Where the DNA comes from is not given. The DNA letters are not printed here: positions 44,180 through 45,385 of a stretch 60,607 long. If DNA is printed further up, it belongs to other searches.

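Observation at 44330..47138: metVF flanked by a Cys-less TrxR-like flavoprotein and a degenerate HdrC: candidate alternative electron-input module for MTHFR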

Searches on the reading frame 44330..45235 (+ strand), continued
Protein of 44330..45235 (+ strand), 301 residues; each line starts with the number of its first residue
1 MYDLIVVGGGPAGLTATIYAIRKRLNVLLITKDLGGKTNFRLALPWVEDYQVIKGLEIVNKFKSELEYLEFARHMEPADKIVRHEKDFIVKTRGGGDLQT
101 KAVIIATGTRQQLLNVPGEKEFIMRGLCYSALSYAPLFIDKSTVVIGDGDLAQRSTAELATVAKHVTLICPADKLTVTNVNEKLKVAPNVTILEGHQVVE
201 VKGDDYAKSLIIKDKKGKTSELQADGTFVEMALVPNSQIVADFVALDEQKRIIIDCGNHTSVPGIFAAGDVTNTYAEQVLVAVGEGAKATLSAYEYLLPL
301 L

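Call 22: search_protein_families(library=pfam, proteins=[L025:8082-11258:+, L025:11308-11715:+, L025:11899-12579:-, L054:1193-1600:+, L054:1671-2354:+, L054:2370-3404:+, L054:3433-4968:+, L054:5297-5575:+, L054:5005-5217:+], max_evalue=0.001)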
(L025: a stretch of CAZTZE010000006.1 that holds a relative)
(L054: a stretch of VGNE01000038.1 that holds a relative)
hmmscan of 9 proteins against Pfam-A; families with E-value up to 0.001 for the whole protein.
L025:8082-11258:+ (1058 aa): 24 families
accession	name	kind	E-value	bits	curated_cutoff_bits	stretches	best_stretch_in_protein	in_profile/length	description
PF07992.20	Pyr_redox_2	-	1e-24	88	26.1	3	322-446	177-287/291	Pyridine nucleotide-disulphide oxidoreductase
PF00037.32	Fer4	-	2.1e-18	65.7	21.1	3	975-994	2-21/24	4Fe-4S binding domain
PF12831.13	FAD_oxidored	-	3.1e-17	63.4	27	2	29-66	2-39/416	FAD dependent oxidoreductase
PF13450.12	NAD_binding_8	-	3.8e-14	53.2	21.9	2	633-667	1-35/68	NAD(P)-binding Rossmann-like domain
PF00890.30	FAD_binding_2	-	3.6e-13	49.9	20.4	2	29-63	2-36/414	FAD binding domain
PF01266.30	DAO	-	4.2e-12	46.7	27.9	2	632-665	3-37/353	FAD dependent oxidoreductase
PF13237.11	Fer4_10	-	5.1e-12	46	25.5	2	1015-1034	3-24/53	4Fe-4S dicluster domain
PF13187.11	Fer4_9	-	6.2e-12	45.8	27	2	980-1036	1-52/52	4Fe-4S dicluster domain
PF12837.12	Fer4_6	-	2.2e-11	43.5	25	1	973-995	1-23/24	4Fe-4S binding domain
PF12838.12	Fer4_7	-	5.4e-11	43.2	27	1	980-1035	1-52/52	4Fe-4S dicluster domain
PF12797.12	Fer4_2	-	5.4e-11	42.1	24.5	0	1014-1033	3-22/22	4Fe-4S binding domain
PF14697.11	Fer4_21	-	7.2e-11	42.5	35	0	1014-1047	1-34/59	4Fe-4S dicluster domain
PF00070.33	Pyr_redox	-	1.2e-10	42.2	22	1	631-669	2-39/82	Pyridine nucleotide-disulphide oxidoreductase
PF01593.30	Amino_oxidase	-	1.8e-09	37.8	19.8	0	638-667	1-30/443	Flavin containing amine oxidoreductase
PF13738.12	Pyr_redox_3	-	2.5e-09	37.3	30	0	631-745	167-269/305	Pyridine nucleotide-disulphide oxidoreductase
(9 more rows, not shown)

L025:11308-11715:+ (135 aa): 0 families

L025:11899-12579:- (226 aa): 0 families

L054:1193-1600:+ (135 aa): 1 family
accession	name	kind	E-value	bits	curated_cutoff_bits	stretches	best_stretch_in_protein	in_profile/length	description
PF05635.17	23S_rRNA_IVP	-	3.2e-20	72.8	33.8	1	25-121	8-103/106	23S rRNA-intervening sequence protein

L054:1671-2354:+ (227 aa): 1 family
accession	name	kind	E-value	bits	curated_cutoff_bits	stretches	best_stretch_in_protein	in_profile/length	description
PF12225.13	DUF5981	-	6.2e-38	128.8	23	1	112-205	2-95/95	Methylene-tetrahydrofolate reductase C terminal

L054:2370-3404:+ (344 aa): 1 family
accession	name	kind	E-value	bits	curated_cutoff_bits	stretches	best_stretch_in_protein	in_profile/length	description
PF02219.23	MTHFR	-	2.7e-35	122.6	24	1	13-323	2-284/287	Methylenetetrahydrofolate reductase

L054:3433-4968:+ (511 aa): 5 families
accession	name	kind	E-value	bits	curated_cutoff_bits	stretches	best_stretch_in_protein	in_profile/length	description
PF02754.22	CCG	-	5e-24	84.6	20.6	2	368-458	1-85/85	Cysteine-rich domain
PF13534.11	Fer4_17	-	3.5e-10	40.7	22.2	1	71-130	2-61/61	4Fe-4S dicluster domain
PF13183.11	Fer4_8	-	3.4e-08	34.4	27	1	69-129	3-68/68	4Fe-4S dicluster domain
PF13187.11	Fer4_9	-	7.5e-07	29.5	27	1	71-128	2-50/52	4Fe-4S dicluster domain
PF12838.12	Fer4_7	-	0.00045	21.1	27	1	71-128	2-51/52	4Fe-4S dicluster domain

L054:5297-5575:+ (92 aa): 0 families

L054:5005-5217:+ (70 aa): 0 families

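Call 23: search_protein_families(library=pfam, proteins=[L022:1239-2972:+, L022:2969-3529:-, L022:3539-4399:-, L022:4402-5004:-, L022:8094-9128:+, L022:9077-10342:+, L022:10345-11661:+, L022:11791-12276:+, L022:12285-13316:+, L022:13504-14415:+], max_evalue=0.001)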
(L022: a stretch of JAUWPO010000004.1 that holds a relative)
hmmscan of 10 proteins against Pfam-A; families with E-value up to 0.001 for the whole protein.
L022:1239-2972:+ (577 aa): 3 families
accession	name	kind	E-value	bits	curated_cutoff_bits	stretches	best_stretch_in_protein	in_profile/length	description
PF13476.12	AAA_23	-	9e-15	56.3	27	1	5-216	2-186/201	AAA domain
PF02463.25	SMC_N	-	1.4e-14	54.5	40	1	1-522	1-205/220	RecF/RecN/SMC N terminal domain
PF13555.12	AAA_29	-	3.7e-05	23.8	27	1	23-49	23-49/61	P-loop containing region of AAA domain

L022:2969-3529:- (186 aa): 7 families
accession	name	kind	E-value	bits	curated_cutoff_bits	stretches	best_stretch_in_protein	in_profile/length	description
PF00293.34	NUDIX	-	3.5e-21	76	21.1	1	52-159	3-119/134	NUDIX domain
PF14803.11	Zn_ribbon_Nudix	-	1.1e-05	25.6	25.6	1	18-46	1-31/34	Nudix N-terminal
PF14815.12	NUDIX_4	-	9.3e-05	22.6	35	1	55-109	2-54/113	NUDIX domain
PF13240.11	Zn_Ribbon_1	-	0.00022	21.4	25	0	13-27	9-23/23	zinc-ribbon domain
PF13248.11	Zn_ribbon_3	-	0.00048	20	27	0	19-27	4-11/26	zinc-ribbon domain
PF13453.11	Zn_ribbon_TFIIB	-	0.00057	19.7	22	0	20-48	2-30/41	Transcription factor zinc-finger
PF16919.11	PknG_rubred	-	0.0009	19.6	28.5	0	17-51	36-72/74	Protein kinase G rubredoxin domain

L022:3539-4399:- (286 aa): 1 family
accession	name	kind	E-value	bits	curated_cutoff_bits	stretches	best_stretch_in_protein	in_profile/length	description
PF13490.11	zf-HC2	-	0.001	19.6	22.2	0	11-31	6-26/35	Putative zinc-finger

L022:4402-5004:- (200 aa): 3 families
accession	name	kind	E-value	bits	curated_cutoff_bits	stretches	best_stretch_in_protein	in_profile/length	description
PF04542.20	Sigma70_r2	-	8.8e-20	70.7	24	1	21-88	1-71/71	Sigma-70 region 2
PF08281.18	Sigma70_r4_2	-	1.2e-13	50.9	25.7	1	127-179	2-54/54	Sigma-70, region 4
PF04545.22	Sigma70_r4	-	9.2e-08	31.9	24.1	1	132-180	1-49/50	Sigma-70, region 4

L022:8094-9128:+ (344 aa): 0 families

L022:9077-10342:+ (421 aa): 4 families
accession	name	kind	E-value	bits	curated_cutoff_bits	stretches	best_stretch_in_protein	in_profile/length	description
PF01855.24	POR_N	-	1.2e-55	189.2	27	1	62-286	2-219/231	Pyruvate flavodoxin/ferredoxin oxidoreductase, thiamine diP-bdg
PF17147.9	PFOR_II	-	3.2e-16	60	27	1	320-413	1-101/102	Pyruvate:ferredoxin oxidoreductase core domain II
PF02780.25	Transketolase_C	-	7.5e-05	23.1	25.9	1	317-378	7-68/124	Transketolase, C-terminal domain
PF02779.29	Transket_pyr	-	0.00028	21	27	1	103-218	57-170/174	Transketolase, pyrimidine binding domain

L022:10345-11661:+ (438 aa): 2 families
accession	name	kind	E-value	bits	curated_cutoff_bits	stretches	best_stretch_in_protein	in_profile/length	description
PF02775.26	TPP_enzyme_C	-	8.4e-32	110.5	21.9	1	49-195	1-151/151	Thiamine pyrophosphate enzyme, C-terminal TPP binding domain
PF01558.24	POR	-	1.3e-12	48.7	27.4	1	282-432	5-171/173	Pyruvate ferredoxin/flavodoxin oxidoreductase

L022:11791-12276:+ (161 aa): 1 family
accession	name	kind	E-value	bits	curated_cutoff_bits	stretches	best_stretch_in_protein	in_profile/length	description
PF04008.19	Adenosine_kin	-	5.6e-75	250.7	25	1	6-160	1-154/154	Adenosine specific kinase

L022:12285-13316:+ (343 aa): 2 families
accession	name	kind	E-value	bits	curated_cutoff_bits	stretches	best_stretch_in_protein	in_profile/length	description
PF00586.29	AIRS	-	8.9e-22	78.1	24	1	36-141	3-112/112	AIR synthase related protein, N-terminal domain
PF02769.27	AIRS_C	-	3.2e-14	53.8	23.1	1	153-308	1-149/156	AIR synthase related protein, C-terminal domain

L022:13504-14415:+ (303 aa): 1 family
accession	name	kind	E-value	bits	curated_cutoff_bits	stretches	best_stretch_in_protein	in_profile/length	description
PF01553.26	Acyltransferase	-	8.3e-08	32.6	23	1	78-186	2-117/132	Acyltransferase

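Call 66: search_protein_representatives(protein=window:44330-45235:+)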
Query: 301 residues. Proteins with E-value up to 0.001 (for the whole library): 14220; up to 1e-10: 6036; up to 1e-30: 778. The best 150 are listed.
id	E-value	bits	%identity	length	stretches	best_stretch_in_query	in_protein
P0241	1.7e-101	355.9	57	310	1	1-301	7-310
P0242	9.2e-100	350.2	58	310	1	1-298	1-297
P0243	3.5e-90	318.7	54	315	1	1-300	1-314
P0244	4.2e-90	318.5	49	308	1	1-300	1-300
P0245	1.8e-79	283.6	50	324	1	1-301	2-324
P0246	2.4e-79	283.2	48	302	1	1-298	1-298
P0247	2.6e-78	279.8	71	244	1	1-185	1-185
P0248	2.3e-77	276.7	47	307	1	1-298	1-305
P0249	1.1e-76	274.5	45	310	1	2-300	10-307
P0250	2.4e-75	270.1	68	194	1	114-301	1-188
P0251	1.3e-73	264.4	58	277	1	77-301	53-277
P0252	5.0e-73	262.5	46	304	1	1-299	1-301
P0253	1.7e-72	260.8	46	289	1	23-298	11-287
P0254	8.5e-72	258.4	43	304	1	1-298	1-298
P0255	4.2e-71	256.2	47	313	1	1-300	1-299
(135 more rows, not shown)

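Call 69: find_homologous_proteins(query=A3, max_evalue=1e-20)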
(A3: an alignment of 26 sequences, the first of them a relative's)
Query A3 (26 sequences) (304 aa, profile of the alignment): 4186 proteins with E <= 1e-20 among 8000 candidates; the best 120 are listed.
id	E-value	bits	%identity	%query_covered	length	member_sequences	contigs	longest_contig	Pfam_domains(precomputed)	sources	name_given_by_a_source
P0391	4.6e-124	432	47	98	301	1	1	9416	PF00890.31,PF07992.21,PF00070.34,PF13738.13,PF03486.21,PF05834.19,PF01134.29,PF12831.14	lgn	-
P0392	6.6e-124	431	45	98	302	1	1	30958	PF01266.31,PF00890.31,PF07992.21,PF00070.34,PF13738.13,PF03486.21,PF01134.29,PF12831.14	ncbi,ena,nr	ncbi:MAG: FAD-dependent oxidoreductase [Candidatus Promineifilaceae bacterium]|nr:FAD-dependent oxid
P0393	8.7e-124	431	47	99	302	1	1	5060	PF01266.31,PF00890.31,PF07992.21,PF00070.34,PF13738.13,PF03486.21,PF01134.29,PF12831.14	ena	-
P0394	2.6e-123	429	47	98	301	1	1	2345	PF01266.31,PF00890.31,PF07992.21,PF00070.34,PF13738.13,PF03486.21,PF01134.29,PF12831.14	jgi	jgi:alkyl hydroperoxide reductase subunit F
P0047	5.6e-123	428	48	98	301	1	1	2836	PF00890.31,PF07992.21,PF00070.34,PF13738.13,PF03486.21,PF05834.19,PF01134.29,PF12831.14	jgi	jgi:NADH-dependent peroxiredoxin subunit F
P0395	5.7e-123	428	46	98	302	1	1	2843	PF01266.31,PF00890.31,PF07992.21,PF00070.34,PF13738.13,PF03486.21,PF12831.14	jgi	-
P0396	1.7e-122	426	48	98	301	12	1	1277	PF01266.31,PF00890.31,PF07992.21,PF00070.34,PF13738.13,PF03486.21,PF05834.19,PF01134.29,PF12831.14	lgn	-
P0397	2.0e-122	426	48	98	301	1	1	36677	PF13241.13,PF00890.31,PF07992.21,PF00070.34,PF13738.13,PF03486.21,PF01134.29,PF12831.14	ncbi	-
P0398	2.4e-122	426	45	99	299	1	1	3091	PF01266.31,PF00890.31,PF07992.21,PF00070.34,PF13738.13,PF03486.21,PF01134.29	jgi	jgi:alkyl hydroperoxide reductase subunit F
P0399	2.6e-122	426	46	98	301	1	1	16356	PF01266.31,PF00890.31,PF07992.21,PF13738.13,PF03486.21,PF13454.13,PF01134.29,PF12831.14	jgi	jgi:alkyl hydroperoxide reductase subunit F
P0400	2.6e-122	426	48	99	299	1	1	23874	PF00890.31,PF07992.21,PF13738.13,PF03486.21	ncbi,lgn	ncbi:MAG: NAD(P)/FAD-dependent oxidoreductase [Anaerolineae bacterium]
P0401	2.7e-122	426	46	98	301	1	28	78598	PF01266.31,PF00890.31,PF07992.21,PF00070.34,PF13738.13,PF03486.21,PF13454.13,PF05834.19,PF01134.29,PF12831.14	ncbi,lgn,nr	ncbi:FAD-binding protein [Chloroflexi bacterium CFX6]|nr:FAD-binding protein [Chloroflexi bacterium 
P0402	2.8e-122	426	49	98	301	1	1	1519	PF01266.31,PF00890.31,PF07992.21,PF00070.34,PF13738.13,PF03486.21,PF01134.29,PF12831.14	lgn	-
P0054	3.7e-122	425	50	98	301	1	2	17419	PF00890.31,PF07992.21,PF00070.34,PF13738.13,PF03486.21,PF01134.29,PF12831.14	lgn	-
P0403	3.8e-122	425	48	98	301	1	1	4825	PF13241.13,PF00890.31,PF07992.21,PF00070.34,PF13738.13,PF03486.21,PF01134.29,PF12831.14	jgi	jgi:alkyl hydroperoxide reductase subunit F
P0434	1.7e-121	423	50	99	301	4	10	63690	PF01266.31,PF00890.31,PF07992.21,PF13738.13,PF03486.21,PF01134.29,PF12831.14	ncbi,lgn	ncbi:MAG: NAD(P)/FAD-dependent oxidoreductase [Candidatus Promineifilaceae bacterium]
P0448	2.6e-121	423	45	99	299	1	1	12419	PF07992.21,PF13738.13,PF03486.21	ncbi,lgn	-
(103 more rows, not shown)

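Call 71: find_encoding_contigs(protein=P0448, flank=6000, max_places=2)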
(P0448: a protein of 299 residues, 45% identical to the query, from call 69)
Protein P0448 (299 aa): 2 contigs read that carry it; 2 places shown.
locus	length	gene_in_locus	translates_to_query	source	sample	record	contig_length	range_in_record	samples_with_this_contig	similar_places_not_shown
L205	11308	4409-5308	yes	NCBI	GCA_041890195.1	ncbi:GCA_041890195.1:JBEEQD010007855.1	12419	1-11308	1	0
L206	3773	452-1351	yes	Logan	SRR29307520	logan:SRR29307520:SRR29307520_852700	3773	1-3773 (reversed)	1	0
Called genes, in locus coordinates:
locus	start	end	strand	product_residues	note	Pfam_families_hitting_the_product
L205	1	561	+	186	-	?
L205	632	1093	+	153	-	PF02629:CoA_binding (weak), PF13380:CoA_binding_2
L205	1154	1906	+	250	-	PF00583:Acetyltransf_1, PF13508:Acetyltransf_7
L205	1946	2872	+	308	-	PF00809:Pterin_bind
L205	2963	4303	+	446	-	PF00390:malic, PF03949:Malic_M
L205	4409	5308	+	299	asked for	PF03486:HI0933_like (faint), PF07992:Pyr_redox_2, PF13738:Pyr_redox_3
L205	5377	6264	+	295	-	PF00763:THF_DHG_CYH, PF02882:THF_DHG_CYH_C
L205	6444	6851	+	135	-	PF02082:Rrf2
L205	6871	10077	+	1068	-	PF00037:Fer4 (weak), PF13183:Fer4_8 (weak), PF13237:Fer4_10 (weak), PF07992:Pyr_redox_2, PF00890:FAD_binding_2 (weak), PF12831:FAD_oxidored, PF13450:NAD_binding_8, PF00037:Fer4 (weak), +14 more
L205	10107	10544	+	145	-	PF02662:FlpD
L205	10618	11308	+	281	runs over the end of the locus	PF05681:Fumerase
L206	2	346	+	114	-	?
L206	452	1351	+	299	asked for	PF03486:HI0933_like (faint), PF07992:Pyr_redox_2, PF13738:Pyr_redox_3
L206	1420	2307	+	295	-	PF00763:THF_DHG_CYH, PF02882:THF_DHG_CYH_C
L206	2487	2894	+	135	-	PF02082:Rrf2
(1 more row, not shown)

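Call 72: find_encoding_contigs(protein=P0392, flank=6000, max_places=2)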
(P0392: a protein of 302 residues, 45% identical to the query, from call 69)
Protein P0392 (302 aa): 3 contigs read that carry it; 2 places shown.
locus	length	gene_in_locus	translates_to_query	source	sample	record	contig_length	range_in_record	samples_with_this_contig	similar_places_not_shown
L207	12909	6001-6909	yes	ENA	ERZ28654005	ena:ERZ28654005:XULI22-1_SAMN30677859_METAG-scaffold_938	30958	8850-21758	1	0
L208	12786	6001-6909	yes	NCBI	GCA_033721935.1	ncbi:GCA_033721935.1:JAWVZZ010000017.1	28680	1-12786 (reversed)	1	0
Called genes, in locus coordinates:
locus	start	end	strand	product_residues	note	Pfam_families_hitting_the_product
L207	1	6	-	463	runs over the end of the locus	PF07690:MFS_1, PF12832:MFS_1_like, PF00083:Sugar_tr, PF06609:TRI12 (weak), PF13347:MFS_2, PF07690:MFS_1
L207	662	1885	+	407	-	-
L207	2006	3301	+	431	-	PF02812:ELFV_dehydrog_N, PF00208:ELFV_dehydrog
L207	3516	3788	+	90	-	PF20068:Amphi-Trp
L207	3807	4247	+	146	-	PF00582:Usp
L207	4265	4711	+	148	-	PF04055:Radical_SAM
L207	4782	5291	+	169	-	-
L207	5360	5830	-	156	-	PF12867:DinB_2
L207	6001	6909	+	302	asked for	PF00070:Pyr_redox (faint), PF00890:FAD_binding_2 (faint), PF01134:GIDA (faint), PF01266:DAO (faint), PF03486:HI0933_like (faint), PF07992:Pyr_redox_2, PF12831:FAD_oxidored (weak), PF13738:Pyr_redox_3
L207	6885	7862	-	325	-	PF04055:Radical_SAM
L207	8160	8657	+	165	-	-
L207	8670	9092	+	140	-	PF24709:DUF7670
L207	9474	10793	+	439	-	PF07691:PA14, PF25275:Golvesin_C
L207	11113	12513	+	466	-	PF12883:DUF3828 (faint)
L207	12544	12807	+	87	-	-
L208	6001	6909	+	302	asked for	PF00070:Pyr_redox (faint), PF00890:FAD_binding_2 (faint), PF01134:GIDA (faint), PF01266:DAO (faint), PF03486:HI0933_like (faint), PF07992:Pyr_redox_2, PF12831:FAD_oxidored (weak), PF13738:Pyr_redox_3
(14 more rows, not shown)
